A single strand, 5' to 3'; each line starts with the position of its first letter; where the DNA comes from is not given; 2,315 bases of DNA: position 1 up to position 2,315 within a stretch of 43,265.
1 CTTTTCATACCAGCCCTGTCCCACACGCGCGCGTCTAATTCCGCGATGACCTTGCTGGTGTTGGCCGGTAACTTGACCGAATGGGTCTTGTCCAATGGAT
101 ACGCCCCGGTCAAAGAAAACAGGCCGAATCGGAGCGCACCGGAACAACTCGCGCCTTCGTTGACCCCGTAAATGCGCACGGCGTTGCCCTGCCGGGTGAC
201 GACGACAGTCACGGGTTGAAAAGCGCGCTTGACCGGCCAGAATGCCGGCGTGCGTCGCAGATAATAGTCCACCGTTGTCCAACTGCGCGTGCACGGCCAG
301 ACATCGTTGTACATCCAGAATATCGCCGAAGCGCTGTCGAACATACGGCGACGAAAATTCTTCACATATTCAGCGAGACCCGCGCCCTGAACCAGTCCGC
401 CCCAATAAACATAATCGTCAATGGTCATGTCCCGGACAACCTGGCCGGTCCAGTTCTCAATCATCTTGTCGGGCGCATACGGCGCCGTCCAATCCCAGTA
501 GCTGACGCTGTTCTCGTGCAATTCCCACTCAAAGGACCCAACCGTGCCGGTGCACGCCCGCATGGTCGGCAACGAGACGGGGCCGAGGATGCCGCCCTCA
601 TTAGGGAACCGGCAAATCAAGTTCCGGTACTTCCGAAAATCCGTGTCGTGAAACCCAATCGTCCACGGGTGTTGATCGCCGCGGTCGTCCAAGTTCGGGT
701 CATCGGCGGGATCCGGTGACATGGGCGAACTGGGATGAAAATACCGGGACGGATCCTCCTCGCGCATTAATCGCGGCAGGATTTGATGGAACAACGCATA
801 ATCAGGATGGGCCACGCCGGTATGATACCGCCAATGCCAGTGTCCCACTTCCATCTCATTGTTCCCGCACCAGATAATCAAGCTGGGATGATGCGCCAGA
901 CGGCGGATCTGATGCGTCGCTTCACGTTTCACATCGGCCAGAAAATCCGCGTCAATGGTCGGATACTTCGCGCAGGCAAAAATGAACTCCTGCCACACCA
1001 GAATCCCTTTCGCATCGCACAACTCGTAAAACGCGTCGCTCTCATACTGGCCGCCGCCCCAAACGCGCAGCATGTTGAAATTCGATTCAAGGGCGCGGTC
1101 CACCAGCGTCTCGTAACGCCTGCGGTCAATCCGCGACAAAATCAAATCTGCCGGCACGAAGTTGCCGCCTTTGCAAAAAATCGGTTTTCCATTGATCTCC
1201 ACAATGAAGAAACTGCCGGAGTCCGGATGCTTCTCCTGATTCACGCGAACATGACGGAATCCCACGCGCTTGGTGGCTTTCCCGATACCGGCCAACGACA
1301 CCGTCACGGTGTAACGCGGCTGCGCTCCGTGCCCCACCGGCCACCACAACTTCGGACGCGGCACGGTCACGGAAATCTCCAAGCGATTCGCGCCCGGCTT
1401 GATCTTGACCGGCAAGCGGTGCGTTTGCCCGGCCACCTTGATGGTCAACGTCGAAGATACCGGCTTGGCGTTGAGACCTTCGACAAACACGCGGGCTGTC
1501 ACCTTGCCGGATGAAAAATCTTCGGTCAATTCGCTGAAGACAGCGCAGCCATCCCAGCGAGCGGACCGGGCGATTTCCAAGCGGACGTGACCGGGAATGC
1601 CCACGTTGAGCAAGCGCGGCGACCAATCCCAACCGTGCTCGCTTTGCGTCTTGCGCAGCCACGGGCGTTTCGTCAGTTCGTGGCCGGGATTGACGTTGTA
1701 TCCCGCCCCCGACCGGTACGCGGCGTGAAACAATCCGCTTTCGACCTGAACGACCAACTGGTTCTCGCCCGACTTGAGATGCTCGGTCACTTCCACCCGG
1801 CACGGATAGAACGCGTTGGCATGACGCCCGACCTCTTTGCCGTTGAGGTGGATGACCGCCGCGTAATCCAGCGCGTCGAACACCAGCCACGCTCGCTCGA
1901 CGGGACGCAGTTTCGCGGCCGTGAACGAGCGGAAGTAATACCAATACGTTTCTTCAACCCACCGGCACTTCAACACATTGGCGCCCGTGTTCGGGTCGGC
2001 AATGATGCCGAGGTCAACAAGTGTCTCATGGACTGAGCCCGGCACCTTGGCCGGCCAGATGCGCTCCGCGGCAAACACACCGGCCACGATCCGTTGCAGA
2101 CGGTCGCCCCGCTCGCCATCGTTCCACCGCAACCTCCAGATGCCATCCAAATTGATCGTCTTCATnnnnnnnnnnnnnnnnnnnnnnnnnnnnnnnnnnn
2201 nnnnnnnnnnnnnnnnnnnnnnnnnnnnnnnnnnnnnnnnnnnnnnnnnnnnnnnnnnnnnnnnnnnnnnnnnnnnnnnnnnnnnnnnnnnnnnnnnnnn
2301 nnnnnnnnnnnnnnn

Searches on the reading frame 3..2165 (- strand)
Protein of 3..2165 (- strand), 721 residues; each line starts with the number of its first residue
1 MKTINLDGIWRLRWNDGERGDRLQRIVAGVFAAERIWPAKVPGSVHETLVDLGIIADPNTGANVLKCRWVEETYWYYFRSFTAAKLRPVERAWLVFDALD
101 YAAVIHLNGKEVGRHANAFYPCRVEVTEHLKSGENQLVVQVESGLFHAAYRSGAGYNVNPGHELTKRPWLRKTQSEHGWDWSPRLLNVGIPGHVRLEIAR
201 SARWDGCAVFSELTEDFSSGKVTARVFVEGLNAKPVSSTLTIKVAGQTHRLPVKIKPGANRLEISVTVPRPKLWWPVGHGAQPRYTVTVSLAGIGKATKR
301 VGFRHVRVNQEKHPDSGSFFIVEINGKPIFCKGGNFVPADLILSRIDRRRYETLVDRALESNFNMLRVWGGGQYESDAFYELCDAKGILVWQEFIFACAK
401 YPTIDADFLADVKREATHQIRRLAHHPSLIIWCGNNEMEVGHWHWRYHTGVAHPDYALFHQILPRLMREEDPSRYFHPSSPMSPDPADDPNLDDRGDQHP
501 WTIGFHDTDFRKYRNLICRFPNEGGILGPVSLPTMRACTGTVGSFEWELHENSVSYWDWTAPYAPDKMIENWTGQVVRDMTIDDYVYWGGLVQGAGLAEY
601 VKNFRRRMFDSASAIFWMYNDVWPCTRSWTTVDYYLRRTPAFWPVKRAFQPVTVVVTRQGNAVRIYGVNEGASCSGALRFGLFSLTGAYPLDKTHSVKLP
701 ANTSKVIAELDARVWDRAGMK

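Call 27: search_protein_families(library=pfam, proteins=[window:3-2165:-])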
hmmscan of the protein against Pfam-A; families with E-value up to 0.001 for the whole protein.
window:3-2165:- (721 aa): 4 families
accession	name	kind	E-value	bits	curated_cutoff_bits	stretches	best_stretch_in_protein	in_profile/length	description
PF22666.2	Glyco_hydro_2_N2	-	2e-40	139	27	1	36-190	11-165/167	Glycosyl hydrolase 2 galactose-binding domain-like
PF02837.24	Glyco_hydro_2_N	-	7.1e-08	33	28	1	69-141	62-133/169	Glycosyl hydrolases family 2, sugar binding domain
PF00703.27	Glyco_hydro_2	-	7.6e-07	30.3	23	1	212-304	11-109/109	Glycosyl hydrolases family 2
PF02836.23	Glyco_hydro_2_C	-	0.0004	20.1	21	1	378-477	63-159/302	Glycosyl hydrolases family 2, TIM barrel domain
